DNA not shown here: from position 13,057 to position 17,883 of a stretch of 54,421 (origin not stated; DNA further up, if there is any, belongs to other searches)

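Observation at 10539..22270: Translationally coupled operon of three giant non-enzymatic proteins (891/1509/1513 aa): candidate uncharacterised scaffold system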

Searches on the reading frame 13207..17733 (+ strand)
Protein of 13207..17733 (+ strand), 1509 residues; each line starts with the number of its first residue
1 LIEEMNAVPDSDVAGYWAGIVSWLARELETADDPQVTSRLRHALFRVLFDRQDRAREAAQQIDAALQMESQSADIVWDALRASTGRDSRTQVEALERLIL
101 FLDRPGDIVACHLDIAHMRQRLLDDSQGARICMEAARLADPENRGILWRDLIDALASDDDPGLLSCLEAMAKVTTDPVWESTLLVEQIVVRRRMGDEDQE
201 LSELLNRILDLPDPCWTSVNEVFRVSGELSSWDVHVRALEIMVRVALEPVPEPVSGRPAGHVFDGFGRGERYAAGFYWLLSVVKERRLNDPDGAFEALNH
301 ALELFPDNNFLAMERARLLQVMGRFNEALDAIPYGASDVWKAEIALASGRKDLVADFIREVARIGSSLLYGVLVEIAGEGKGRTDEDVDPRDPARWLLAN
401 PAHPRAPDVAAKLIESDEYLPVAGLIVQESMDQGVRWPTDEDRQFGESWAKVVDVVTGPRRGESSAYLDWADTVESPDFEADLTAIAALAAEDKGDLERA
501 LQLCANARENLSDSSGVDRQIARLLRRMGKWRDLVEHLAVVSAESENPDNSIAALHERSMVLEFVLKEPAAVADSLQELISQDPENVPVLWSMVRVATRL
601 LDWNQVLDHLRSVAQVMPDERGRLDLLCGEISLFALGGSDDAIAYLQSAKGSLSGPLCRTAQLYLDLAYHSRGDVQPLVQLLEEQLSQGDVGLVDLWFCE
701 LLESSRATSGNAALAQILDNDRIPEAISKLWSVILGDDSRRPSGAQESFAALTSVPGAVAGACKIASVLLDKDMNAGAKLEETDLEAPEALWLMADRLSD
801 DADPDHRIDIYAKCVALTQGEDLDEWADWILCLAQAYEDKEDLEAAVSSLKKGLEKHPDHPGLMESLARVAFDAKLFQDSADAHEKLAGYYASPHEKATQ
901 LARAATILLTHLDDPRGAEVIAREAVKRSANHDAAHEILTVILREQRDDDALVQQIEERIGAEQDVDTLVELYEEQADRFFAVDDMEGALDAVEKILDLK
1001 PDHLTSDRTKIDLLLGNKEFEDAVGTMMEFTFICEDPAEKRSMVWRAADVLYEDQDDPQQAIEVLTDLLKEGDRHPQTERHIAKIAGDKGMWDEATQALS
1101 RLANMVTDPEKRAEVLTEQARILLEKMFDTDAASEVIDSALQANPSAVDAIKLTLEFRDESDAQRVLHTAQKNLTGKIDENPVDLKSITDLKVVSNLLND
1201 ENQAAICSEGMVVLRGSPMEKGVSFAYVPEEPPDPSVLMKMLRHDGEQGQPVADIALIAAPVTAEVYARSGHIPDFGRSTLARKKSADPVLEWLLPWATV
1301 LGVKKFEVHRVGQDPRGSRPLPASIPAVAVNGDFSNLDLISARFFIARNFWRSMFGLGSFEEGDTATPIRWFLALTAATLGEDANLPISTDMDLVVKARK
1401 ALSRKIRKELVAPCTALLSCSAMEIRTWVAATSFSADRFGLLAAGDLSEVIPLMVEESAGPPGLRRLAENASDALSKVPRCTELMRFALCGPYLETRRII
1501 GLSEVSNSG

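Call 6: search_protein_families(library=pfam, proteins=[window:13207-17733:+], max_evalue=0.1)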
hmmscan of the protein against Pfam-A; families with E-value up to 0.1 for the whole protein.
window:13207-17733:+ (1509 aa): 13 families
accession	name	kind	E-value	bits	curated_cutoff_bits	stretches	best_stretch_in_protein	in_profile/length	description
PF14559.12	TPR_19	-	8.9e-13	48.8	25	1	289-330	5-46/68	Tetratricopeptide repeat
PF13428.12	TPR_14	-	1e-11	44.7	23.5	2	831-869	5-43/44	Tetratricopeptide repeat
PF13432.12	TPR_16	-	4.6e-08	33.8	32.7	1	833-883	3-53/65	Tetratricopeptide repeat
PF13176.12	TPR_7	-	2.7e-07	30.6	27.9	0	833-861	5-35/36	Tetratricopeptide repeat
PF13181.12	TPR_8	-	2.4e-06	27.7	25.7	0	833-855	7-29/34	Tetratricopeptide repeat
PF00515.34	TPR_1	-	7e-06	26.1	27.8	0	832-860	6-34/34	Tetratricopeptide repeat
PF23914.1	TPR_CcmH_CycH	-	2.7e-05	24.5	42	0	287-323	62-98/158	Cytochrome c-type biogenesis protein H TPR domain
PF07719.23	TPR_2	-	0.00012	22.3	27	0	831-860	5-34/34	Tetratricopeptide repeat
PF13174.12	TPR_6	-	0.0011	19.9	26.3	0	1045-1071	4-29/33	Tetratricopeptide repeat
PF22860.2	DUF7017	-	0.0064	16.9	27.5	0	22-74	55-106/141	Domain of unknown function (DUF7017)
PF13424.12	TPR_12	-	0.012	16.3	30.1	0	830-885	5-66/77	Tetratricopeptide repeat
PF24603.1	TPR_30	-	0.013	16.3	29.7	0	1057-1108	20-70/100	Tetratricopeptide repeat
PF06301.17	Lambda_Kil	-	0.099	12.6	27.6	0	1081-1098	12-29/31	Bacteriophage lambda Kil protein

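Call 7: search_protein_families(library=ncbifam, proteins=[window:13207-17733:+], max_evalue=0.1)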
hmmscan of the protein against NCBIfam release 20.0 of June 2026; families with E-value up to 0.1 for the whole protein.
window:13207-17733:+ (1509 aa): 9 families
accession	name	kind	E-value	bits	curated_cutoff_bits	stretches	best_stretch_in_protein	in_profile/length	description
TIGR02917.1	PEP_TPR_lipo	equivalog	9.8e-14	50.2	312.2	1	833-1148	505-804/899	XrtA/PEP-CTERM system TPR-repeat protein PrsT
NF040959.1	MamA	equivalog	6.9e-10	38.7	200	0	1041-1151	36-142/204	magnetosome protein MamA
NF008757.0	PRK11788.1-5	equivalog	4.5e-07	29.3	363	1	1060-1156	125-222/388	lipopolysaccharide assembly protein LapB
TIGR02521.1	type_IV_pilW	equivalog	0.0002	21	154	0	1039-1122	132-212/234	type IV pilus biogenesis/stability protein PilW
NF008391.2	PRK11189.1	equivalog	0.0012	18.5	250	0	290-330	114-154/297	lipoprotein NlpI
NF041522.1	TPR_sll0314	equivalog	0.018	14.3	225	0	833-905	186-258/275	Sll0314/Alr1548 family TPR repeat-containing protein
NF002725.1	PRK02603.1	equivalog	0.031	14.3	143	0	1019-1097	50-127/173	photosystem I assembly protein Ycf3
TIGR03504.1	FimV_Cterm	subfamily_domain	0.078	13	30.65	0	1052-1076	9-33/44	FimV/HubP family polar landmark protein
NF033920.0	C39_PA2778_fam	equivalog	0.083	12.3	150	0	834-925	163-250/255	PA2778 family cysteine peptidase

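Call 85: search_protein_families(library=padloc, proteins=[window:13207-17733:+], max_evalue=0.01)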
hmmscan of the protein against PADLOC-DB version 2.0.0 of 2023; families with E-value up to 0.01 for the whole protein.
window:13207-17733:+ (1509 aa): 1 family
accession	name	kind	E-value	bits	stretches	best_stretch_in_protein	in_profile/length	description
PDLC04488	PDC-M16B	-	0.0069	13.1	0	295-330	248-283/634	-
